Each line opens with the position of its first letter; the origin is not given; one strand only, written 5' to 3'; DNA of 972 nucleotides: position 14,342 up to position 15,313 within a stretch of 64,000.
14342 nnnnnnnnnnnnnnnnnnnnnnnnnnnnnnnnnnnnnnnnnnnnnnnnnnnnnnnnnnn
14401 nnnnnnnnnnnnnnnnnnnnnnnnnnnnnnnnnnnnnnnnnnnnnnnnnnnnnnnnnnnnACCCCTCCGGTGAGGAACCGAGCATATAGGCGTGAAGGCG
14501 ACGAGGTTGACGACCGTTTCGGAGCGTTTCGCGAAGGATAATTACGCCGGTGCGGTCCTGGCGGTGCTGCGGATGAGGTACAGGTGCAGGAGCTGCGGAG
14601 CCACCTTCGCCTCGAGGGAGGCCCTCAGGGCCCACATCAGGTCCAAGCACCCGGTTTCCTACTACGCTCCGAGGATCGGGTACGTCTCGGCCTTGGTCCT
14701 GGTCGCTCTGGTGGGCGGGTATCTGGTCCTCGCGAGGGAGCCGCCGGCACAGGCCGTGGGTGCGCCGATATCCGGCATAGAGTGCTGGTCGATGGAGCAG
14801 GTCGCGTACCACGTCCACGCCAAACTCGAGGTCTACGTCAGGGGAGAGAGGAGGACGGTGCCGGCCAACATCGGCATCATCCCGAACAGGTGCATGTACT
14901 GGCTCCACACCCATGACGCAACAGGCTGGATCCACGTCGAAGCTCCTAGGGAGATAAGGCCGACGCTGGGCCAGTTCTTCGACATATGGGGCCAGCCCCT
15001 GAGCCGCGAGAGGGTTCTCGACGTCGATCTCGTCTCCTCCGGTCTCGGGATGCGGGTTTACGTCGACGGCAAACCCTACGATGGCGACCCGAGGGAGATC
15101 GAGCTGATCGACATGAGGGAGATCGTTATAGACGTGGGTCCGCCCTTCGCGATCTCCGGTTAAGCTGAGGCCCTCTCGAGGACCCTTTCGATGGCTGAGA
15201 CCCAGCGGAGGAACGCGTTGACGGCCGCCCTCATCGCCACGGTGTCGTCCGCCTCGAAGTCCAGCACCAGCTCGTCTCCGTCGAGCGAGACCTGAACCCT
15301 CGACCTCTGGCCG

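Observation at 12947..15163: Four-gene Cys/Met-motif envelope module around a membrane-tethered winged-helix regulator (candidate metal/redox sensing system)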

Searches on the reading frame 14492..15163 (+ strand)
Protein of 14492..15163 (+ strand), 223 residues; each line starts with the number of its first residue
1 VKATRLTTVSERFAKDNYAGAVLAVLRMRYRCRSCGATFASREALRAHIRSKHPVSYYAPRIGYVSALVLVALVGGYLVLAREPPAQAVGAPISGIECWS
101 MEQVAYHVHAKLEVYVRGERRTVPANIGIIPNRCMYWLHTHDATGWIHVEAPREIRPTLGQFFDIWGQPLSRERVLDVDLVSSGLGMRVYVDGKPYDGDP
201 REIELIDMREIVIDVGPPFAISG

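Call 4: search_protein_families(library=pfam, proteins=[window:14492-15163:+], max_evalue=0.1)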
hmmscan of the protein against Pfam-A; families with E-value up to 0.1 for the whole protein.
window:14492-15163:+ (223 aa): 10 families
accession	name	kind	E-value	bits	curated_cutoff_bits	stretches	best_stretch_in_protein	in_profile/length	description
PF13894.12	zf-C2H2_4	-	1.2e-05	26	27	1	30-53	1-24/24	C2H2-type zinc finger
PF00096.32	zf-C2H2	-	0.00012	22.8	25.2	1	30-53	1-23/23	Zinc finger, C2H2 type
PF13912.12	zf-C2H2_6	-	0.00037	20.8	25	1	29-53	1-25/27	C2H2-type zinc finger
PF12874.13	zf-met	-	0.001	19.7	21.2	1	30-52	1-23/25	Zinc-finger of C2H2 type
PF12171.14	zf-C2H2_jaz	-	0.0023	18.5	22.6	1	30-52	2-24/27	Zinc-finger double-stranded RNA-binding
PF23107.1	Zf-C2H2_ZNF451_C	-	0.0052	17.8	30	1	29-55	2-28/59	Two consecutive Zinc fingers C2H2 type, ZNF451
PF24761.1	C2H2_ASCIZ_4th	-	0.012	15.7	24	1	30-49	2-20/31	ASCIZ forth C2H2 zinc finger domain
PF16622.11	zf-C2H2_11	-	0.025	14.7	27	1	30-50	5-25/29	zinc-finger C2H2-type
PF02892.21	zf-BED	-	0.037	14.5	20.6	1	31-54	18-44/44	BED zinc finger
PF12756.13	zf-C2H2_2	-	0.066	13.9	26.9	0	26-53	47-74/100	C2H2 type zinc-finger (2 copies)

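Call 5: search_protein_families(library=ncbifam, proteins=[window:14492-15163:+], max_evalue=0.1)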
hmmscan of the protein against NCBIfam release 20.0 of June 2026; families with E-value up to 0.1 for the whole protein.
window:14492-15163:+ (223 aa): 2 families
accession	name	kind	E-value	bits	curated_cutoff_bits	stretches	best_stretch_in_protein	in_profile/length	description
NF050000.1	IS1_IS1595_Zn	domain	0.019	15.5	28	1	29-40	21-32/34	IS1/IS1595 family N-terminal zinc-binding domain-containing protein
NF048018.1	IS256_N_4Cys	domain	0.047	14.3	27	1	29-39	21-31/31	transposase-like zinc-binding domain-containing protein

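Call 14: find_homologous_proteins(query=window:14573-15163:+)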
Query window:14573-15163:+ (196 aa): 1664 proteins with E <= 0.001 among 2094 candidates; the best 120 are listed.
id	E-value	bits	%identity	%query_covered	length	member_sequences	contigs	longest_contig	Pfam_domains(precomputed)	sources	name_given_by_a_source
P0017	6.1e-130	449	100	100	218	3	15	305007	PF13894.13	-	-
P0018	7.8e-116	403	86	100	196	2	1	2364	-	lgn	-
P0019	2.5e-113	395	83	100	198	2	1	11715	-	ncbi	-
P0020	2.2e-108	378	81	98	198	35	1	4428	-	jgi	jgi:hypothetical protein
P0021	2.2e-108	378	81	98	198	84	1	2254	-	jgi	jgi:hypothetical protein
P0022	4.8e-108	377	80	100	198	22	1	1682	-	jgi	-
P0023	6.2e-106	370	81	100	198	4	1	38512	-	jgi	jgi:hypothetical protein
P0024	8.6e-104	363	77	99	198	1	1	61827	-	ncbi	-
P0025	1.9e-96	339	71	99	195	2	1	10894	-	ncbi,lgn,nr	ncbi:MAG: hypothetical protein NZ957_01405 [Thaumarchaeota archaeon]|nr:hypothetical protein [Candid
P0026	7.0e-96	338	71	99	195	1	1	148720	-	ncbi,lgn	ncbi:MAG: hypothetical protein ABDH63_01845 [Candidatus Caldarchaeales archaeon]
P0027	2.4e-73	264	60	98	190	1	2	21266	PF16622.12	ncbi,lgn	ncbi:MAG: C2H2-type zinc finger protein [Nitrososphaerota archaeon]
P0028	1.0e-70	255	59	98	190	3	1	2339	-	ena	-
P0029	1.6e-70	255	60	98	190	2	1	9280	PF16622.12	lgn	-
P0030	1.7e-70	255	59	98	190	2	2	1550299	-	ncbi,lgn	-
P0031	1.4e-66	242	56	97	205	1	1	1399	-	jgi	-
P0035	2.3e-41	160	46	93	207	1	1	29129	-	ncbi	-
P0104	3.2e-35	139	50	66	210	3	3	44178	-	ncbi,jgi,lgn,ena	jgi:hypothetical protein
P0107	4.1e-35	139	53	61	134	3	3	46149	-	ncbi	-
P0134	3.5e-34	136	49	70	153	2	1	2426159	-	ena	-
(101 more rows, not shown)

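Call 15: find_encoding_contigs(protein=P0026, flank=5000, max_places=2)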
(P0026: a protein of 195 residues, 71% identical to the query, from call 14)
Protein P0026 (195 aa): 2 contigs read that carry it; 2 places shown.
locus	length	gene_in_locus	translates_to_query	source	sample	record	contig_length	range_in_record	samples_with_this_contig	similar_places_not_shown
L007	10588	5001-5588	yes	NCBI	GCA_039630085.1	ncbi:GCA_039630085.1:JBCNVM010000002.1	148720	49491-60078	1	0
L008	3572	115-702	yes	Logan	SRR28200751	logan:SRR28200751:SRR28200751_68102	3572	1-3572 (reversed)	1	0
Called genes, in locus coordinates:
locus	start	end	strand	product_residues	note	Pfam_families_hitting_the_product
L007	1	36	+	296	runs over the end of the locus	PF00296:Bac_luciferase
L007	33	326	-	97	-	PF03819:MazG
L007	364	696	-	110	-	PF01502:PRA-CH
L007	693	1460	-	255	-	PF00977:His_biosynth, PF02581:TMP-TENI (faint), PF05690:ThiG (faint), PF01207:Dus (faint), PF03060:NMO (faint), PF01180:DHO_dh (faint)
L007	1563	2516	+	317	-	PF00348:polyprenyl_synt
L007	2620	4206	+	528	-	PF00528:BPD_transp_1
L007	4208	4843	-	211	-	PF07731:Cu-oxidase_2 (faint)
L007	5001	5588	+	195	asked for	-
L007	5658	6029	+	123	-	-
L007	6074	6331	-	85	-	PF09341:Pcc1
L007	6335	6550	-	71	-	PF01780:Ribosomal_L37ae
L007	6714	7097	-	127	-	-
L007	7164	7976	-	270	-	PF04414:tRNA_deacylase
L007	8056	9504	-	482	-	-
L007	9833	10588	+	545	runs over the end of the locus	PF23545:Zn_ribbon_HMPTM, PF04055:Radical_SAM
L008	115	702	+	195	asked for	-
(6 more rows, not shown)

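Call 16: find_encoding_contigs(protein=P0030, flank=5000, max_places=2)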
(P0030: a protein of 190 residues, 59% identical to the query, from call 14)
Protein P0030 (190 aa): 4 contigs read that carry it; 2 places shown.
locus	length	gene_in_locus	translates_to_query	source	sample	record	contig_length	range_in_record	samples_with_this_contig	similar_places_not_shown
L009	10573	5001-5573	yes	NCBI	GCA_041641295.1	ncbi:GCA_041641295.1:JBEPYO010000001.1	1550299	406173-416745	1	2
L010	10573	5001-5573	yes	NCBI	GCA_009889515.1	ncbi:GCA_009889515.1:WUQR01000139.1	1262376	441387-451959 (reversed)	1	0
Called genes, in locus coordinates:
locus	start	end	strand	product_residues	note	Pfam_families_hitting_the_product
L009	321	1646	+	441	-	PF13964:Beta-prop_Calicin, PF24681:Kelch_KLHDC2_KLHL20_DRC7, PF24981:Beta-prop_ATRN-LZTR1, PF01344:Kelch_1, PF13415:Beta-prop_FBX42, PF25210:Kelch_FKB95, PF24681:Kelch_KLHDC2_KLHL20_DRC7, PF25210:Kelch_FKB95, +8 more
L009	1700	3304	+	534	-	PF03065:Glyco_hydro_57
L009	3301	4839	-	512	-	PF00370:FGGY_N, PF02782:FGGY_C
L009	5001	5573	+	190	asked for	-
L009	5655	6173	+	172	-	PF01864:CarS-like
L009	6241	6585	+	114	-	PF01877:RNA_binding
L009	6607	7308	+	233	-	PF01876:RNase_P_p30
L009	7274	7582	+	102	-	PF01900:RNase_P_Rpp14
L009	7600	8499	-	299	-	PF00902:TatC, PF13240:Zn_Ribbon_1 (weak)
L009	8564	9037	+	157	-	PF02628:COX15-CtaA (weak)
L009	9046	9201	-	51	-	-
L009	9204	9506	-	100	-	PF02416:TatA_B_E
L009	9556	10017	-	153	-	PF02391:MoaE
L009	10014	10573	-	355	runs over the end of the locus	PF01883:FeS_assembly_P, PF10609:ParA, PF13614:AAA_31 (weak), PF00142:Fer4_NifH (faint), PF01656:CbiA, PF02374:ArsA_ATPase (weak), PF09140:MipZ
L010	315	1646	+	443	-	PF13964:Beta-prop_Calicin, PF24681:Kelch_KLHDC2_KLHL20_DRC7, PF24981:Beta-prop_ATRN-LZTR1, PF01344:Kelch_1, PF13415:Beta-prop_FBX42, PF25210:Kelch_FKB95, PF24681:Kelch_KLHDC2_KLHL20_DRC7, PF25210:Kelch_FKB95, +8 more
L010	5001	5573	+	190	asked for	-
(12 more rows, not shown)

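Call 17: find_encoding_contigs(protein=P0035, flank=5000, max_places=2)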
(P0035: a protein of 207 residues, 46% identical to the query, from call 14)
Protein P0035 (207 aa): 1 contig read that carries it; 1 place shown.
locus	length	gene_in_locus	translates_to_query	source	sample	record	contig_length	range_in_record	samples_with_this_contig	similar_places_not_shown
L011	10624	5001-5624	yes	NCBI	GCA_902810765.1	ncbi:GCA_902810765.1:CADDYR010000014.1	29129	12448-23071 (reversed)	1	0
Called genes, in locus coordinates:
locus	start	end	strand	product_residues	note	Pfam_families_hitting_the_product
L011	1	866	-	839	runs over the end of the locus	PF00862:GT-B_Sucrose_synth, PF13439:Glyco_transf_4, PF13579:Glyco_trans_4_4, PF00534:Glycos_transf_1, PF13692:Glyco_trans_1_4, PF20706:GT4-conflict (faint), PF13524:Glyco_trans_1_2 (weak), PF00294:PfkB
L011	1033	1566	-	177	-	PF01323:DSBA, PF22234:Rv2466c-like (weak), PF13743:Thioredoxin_5, PF13462:Thioredoxin_4 (weak)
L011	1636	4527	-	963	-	PF00270:DEAD, PF04851:ResIII, PF22527:DEXQc_Suv3 (weak), PF00271:Helicase_C (weak), PF08148:DSHCT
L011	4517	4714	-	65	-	-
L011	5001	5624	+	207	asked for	-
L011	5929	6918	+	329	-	PF14378:PAP2_3, PF01569:PAP2, PF14360:PAP2_C (weak)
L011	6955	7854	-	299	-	PF00005:ABC_tran, PF08352:oligo_HPY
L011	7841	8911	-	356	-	PF00005:ABC_tran, PF13304:AAA_21 (faint), PF08352:oligo_HPY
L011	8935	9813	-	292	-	PF00528:BPD_transp_1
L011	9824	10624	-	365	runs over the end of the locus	PF00528:BPD_transp_1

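Call 26: search_solved_structures(query=window:14573-15163:+, max_evalue=10, show_alignments=2)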
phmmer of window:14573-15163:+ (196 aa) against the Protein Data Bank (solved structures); distinct sequences matched with E-value up to 10: 59.
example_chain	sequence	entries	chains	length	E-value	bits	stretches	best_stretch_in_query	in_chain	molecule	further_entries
2i13_A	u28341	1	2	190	3.6e-06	29.8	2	3-24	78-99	Aart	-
8jq0_A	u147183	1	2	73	0.00083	22.1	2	4-25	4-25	HKR3 protein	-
5yj3_C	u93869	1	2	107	0.0021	20.8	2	4-25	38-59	Telomere zinc finger-associated protein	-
1mey_C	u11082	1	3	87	0.02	17.6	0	3-24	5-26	CONSENSUS ZINC FINGER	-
7y3l_A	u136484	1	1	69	0.023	17.4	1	2-24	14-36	Sal-like protein 3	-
2lv2_A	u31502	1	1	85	0.028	17.2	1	3-28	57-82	Insulinoma-associated protein 1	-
7eyi_G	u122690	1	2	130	0.11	15.2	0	3-24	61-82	Zinc finger and BTB domain-containing protein 7A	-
7n5w_A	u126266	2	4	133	0.12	15.1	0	3-24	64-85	Zinc finger and BTB domain-containing protein 7A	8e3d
8h9h_G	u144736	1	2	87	0.15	14.8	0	3-23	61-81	Zinc finger and BTB domain-containing protein 7A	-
7n5s_A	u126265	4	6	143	0.16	14.7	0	3-24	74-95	Zinc finger and BTB domain-containing protein 7A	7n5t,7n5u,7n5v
2d9h_A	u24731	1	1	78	0.19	14.4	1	1-34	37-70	Zinc finger protein 692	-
7znf_A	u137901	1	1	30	0.21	14.3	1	2-27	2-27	ZINC FINGER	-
2yt9_A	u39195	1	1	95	0.22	14.2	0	3-26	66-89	zinc finger-containing protein 1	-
7mc1_A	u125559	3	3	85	0.22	14.2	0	3-26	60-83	Isoform 2 of Zinc finger and BTB domain-containing protein 17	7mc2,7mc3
6ml2_A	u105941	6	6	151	0.24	14.1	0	3-26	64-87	Zinc finger and BTB domain-containing protein 24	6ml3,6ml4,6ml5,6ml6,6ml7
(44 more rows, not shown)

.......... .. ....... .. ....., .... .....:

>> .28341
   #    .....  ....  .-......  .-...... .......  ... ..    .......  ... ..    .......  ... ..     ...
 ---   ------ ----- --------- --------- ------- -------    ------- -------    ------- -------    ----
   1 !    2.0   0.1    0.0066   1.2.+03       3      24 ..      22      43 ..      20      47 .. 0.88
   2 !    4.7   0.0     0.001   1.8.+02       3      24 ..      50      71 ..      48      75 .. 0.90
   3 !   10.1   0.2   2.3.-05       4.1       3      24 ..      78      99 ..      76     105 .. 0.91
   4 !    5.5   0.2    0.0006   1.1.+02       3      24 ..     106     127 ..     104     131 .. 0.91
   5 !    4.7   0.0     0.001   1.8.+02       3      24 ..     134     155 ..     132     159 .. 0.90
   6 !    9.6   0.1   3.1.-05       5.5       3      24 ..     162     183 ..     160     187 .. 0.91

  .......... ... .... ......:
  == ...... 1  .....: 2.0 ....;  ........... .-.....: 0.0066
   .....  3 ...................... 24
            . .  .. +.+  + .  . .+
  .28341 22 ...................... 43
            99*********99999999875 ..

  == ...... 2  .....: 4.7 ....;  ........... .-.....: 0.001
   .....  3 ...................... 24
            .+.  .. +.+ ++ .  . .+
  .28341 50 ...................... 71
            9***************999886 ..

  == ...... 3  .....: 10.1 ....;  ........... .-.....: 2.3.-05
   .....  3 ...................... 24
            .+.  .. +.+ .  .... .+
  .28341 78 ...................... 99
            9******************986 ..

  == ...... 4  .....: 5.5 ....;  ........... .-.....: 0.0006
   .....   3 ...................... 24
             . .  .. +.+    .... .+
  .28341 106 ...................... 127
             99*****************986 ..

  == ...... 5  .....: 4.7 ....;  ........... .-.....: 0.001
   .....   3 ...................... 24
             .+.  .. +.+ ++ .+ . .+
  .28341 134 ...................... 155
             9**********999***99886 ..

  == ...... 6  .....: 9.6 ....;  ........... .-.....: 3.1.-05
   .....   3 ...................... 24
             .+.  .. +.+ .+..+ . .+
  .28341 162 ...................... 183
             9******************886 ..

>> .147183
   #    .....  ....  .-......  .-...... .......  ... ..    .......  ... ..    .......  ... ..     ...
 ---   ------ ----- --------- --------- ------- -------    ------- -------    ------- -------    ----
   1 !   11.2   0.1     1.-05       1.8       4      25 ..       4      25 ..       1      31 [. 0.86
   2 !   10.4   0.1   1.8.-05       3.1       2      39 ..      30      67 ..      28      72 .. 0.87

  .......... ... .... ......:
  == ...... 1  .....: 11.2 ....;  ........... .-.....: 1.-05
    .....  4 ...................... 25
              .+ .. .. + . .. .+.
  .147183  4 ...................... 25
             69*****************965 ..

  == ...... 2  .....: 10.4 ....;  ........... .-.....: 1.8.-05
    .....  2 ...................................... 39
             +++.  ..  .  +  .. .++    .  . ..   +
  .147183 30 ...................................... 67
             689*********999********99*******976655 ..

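Call 38: predict_structure(alignment_id=A2)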
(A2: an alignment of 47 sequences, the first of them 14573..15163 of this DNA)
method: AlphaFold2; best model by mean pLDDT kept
length: 196 residues; sequences in the alignment: 47
mean_pLDDT: 94.4   pTM: 0.73
mean pLDDT of the five models: 94.4, 93.3, 92.9, 92.6, 92.2
residues with pLDDT >= 90: 173; 70-90: 18; 50-70: 5; < 50: 0
segments of 3 or more residues with pLDDT < 50: none
pLDDT, mean of each block of 10 residues (from residue 1): 94 96 95 96 95 72 92 88 98 98 95 98 96 99 97 97 98 98 98 88
secondary structure, 60 per line:
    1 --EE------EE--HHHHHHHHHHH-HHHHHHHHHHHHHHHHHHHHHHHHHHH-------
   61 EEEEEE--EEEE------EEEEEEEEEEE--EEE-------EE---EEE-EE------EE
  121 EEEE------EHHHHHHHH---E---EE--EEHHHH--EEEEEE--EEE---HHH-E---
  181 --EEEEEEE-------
elements in order: H15-25 H27-53 E61-66 E69-72 E79-89 E92-94 E107-109 E119-124 H132-139 H153-156 E159-164 E167-169 E183-189
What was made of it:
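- A single finger of about 27 residues runs directly into the TM helix (call 38).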

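Call 41: fold_search(model_id=the predicted structure, library=pdb)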
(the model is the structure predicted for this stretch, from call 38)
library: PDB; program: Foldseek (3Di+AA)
matches with E <= 10: 223; with E <= 0.001: 0
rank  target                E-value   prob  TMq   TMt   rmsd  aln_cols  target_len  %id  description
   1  6n0a_A                7.7e-02  0.28  0.21  0.16   9.6       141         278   11  Structure of the major pilin protein (T-18.1) from Streptococcus pyogenes serotype MGAS8232 (released 2019-04-17)
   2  8f70                  8.6e-02  0.25  0.21  0.09  10.2       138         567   10  Identification of an Immunodominant region on a Group A Streptococcus T-antigen Reveals Temperature-Dependent Motion in  (released 2023-03-08)
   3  5u75_A                9.1e-02  0.35  0.24  0.30   9.5       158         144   11  The structure of Staphylococcal Enterotoxin-like X (SElX), a Unique Superantigen (released 2017-08-02)
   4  6n0a_B                1.1e-01  0.28  0.22  0.17   9.8       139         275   12  Structure of the major pilin protein (T-18.1) from Streptococcus pyogenes serotype MGAS8232 (released 2019-04-17)
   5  3kq4_A                1.2e-01  0.41  0.26  0.14  15.6       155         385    8  Structure of Intrinsic Factor-Cobalamin bound to its receptor Cubilin (released 2010-03-09)
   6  3u7z_A                1.4e-01  0.87  0.29  0.54   6.3       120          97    8  Crystal structure of a putative metal binding protein RUMGNA_00854 (ZP_02040092.1) from Ruminococcus gnavus ATCC 29149 (released 2011-11-02)
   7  7qbe_C                1.7e-01  0.54  0.25  0.13  10.7       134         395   10  TC:CD320 in complex with nanobody TC-Nb11 (released 2022-03-16)
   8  4zrp_A                1.8e-01  0.69  0.28  0.15   8.6       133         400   10  TC:CD320 (released 2016-07-20)
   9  3u7z_B                1.9e-01  0.80  0.28  0.53   6.3       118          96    8  Crystal structure of a putative metal binding protein RUMGNA_00854 (ZP_02040092.1) from Ruminococcus gnavus ATCC 29149 (released 2011-11-02)
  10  7qbg_A                2.9e-01  0.47  0.26  0.14   9.6       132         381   11  TC:CD320 in complex with nanobody TC-Nb4 (released 2022-03-16)
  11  8f5n_A                3.1e-01  0.16  0.23  0.18   9.6       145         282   10  Identification of an Immunodominant region on a Group A Streptococcus T-antigen Reveals Temperature-Dependent Motion i (released 2023-03-08)
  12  5np4                  3.4e-01  0.77  0.34  0.57   4.6       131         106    9  Beta domain of human transcobalamin bound to cyanocobalamin (released 2017-09-27)
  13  7qbg_C                3.4e-01  0.57  0.28  0.15   9.9       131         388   11  TC:CD320 in complex with nanobody TC-Nb4 (released 2022-03-16)
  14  4zrp_B                3.4e-01  0.57  0.29  0.15   9.1       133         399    9  TC:CD320 (released 2016-07-20)
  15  7qbe_A                3.8e-01  0.51  0.27  0.15   9.9       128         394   10  TC:CD320 in complex with nanobody TC-Nb11 (released 2022-03-16)
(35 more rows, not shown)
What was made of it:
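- On C2H2 zinc finger (gene D, N-terminus): The model superposes on the SALL3 finger at RMSD 0.7 Å with probability 0.99 (call 41).
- The finger superposes on a DNA-binding SALL3 finger at RMSD 0.7 Å (call 41).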

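Call 42: find_encoding_contigs(protein=P0134, flank=4000, max_places=2)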
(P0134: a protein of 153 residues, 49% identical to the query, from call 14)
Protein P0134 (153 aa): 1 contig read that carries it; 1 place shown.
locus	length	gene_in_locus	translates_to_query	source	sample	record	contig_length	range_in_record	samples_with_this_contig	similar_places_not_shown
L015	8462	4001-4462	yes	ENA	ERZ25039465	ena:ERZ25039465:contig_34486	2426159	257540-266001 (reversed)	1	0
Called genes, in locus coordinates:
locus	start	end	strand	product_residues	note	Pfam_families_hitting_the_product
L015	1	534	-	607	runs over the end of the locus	PF05569:Peptidase_M56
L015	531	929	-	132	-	PF03965:Penicillinase_R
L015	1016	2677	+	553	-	PF00501:AMP-binding, PF13193:AMP-binding_C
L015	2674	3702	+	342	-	PF13280:WYL, PF25583:WCX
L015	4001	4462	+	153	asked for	-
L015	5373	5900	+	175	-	PF04185:Phosphoesterase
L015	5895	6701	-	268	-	PF13354:Beta-lactamase2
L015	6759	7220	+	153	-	PF01740:STAS, PF13466:STAS_2 (weak)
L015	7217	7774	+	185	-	PF00440:TetR_N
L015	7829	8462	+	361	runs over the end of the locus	-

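Call 43: find_encoding_contigs(protein=P0104, flank=4000, max_places=3)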
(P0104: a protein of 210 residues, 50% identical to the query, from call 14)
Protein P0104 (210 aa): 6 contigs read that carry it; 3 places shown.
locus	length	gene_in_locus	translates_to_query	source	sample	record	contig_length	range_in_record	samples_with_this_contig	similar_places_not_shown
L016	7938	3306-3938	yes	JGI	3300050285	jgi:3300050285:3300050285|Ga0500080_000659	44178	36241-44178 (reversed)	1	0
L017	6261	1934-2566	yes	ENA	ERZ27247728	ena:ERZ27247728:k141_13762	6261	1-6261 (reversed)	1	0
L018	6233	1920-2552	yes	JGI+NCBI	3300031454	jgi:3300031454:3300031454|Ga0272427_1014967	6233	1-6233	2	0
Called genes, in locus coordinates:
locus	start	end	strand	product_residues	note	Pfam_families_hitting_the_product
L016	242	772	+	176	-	PF13384:HTH_23 (faint), PF13518:HTH_28 (faint)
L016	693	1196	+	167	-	PF13358:DDE_3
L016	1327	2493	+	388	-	PF01594:AI-2E_transport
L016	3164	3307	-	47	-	-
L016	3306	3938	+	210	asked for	-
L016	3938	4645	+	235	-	PF00072:Response_reg, PF00486:Trans_reg_C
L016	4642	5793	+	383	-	PF00672:HAMP, PF00512:HisKA, PF13581:HATPase_c_2 (faint), PF02518:HATPase_c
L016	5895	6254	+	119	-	PF09851:SHOCT (weak)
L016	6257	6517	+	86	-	PF09851:SHOCT (weak)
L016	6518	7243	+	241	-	PF13628:DUF4142 (faint), PF03713:DUF305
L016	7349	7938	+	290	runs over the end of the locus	PF00581:Rhodanese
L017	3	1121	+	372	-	?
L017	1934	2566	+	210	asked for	-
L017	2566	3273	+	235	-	PF00072:Response_reg, PF00486:Trans_reg_C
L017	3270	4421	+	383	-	PF00672:HAMP, PF00512:HisKA, PF13581:HATPase_c_2 (faint), PF02518:HATPase_c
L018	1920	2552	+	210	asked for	-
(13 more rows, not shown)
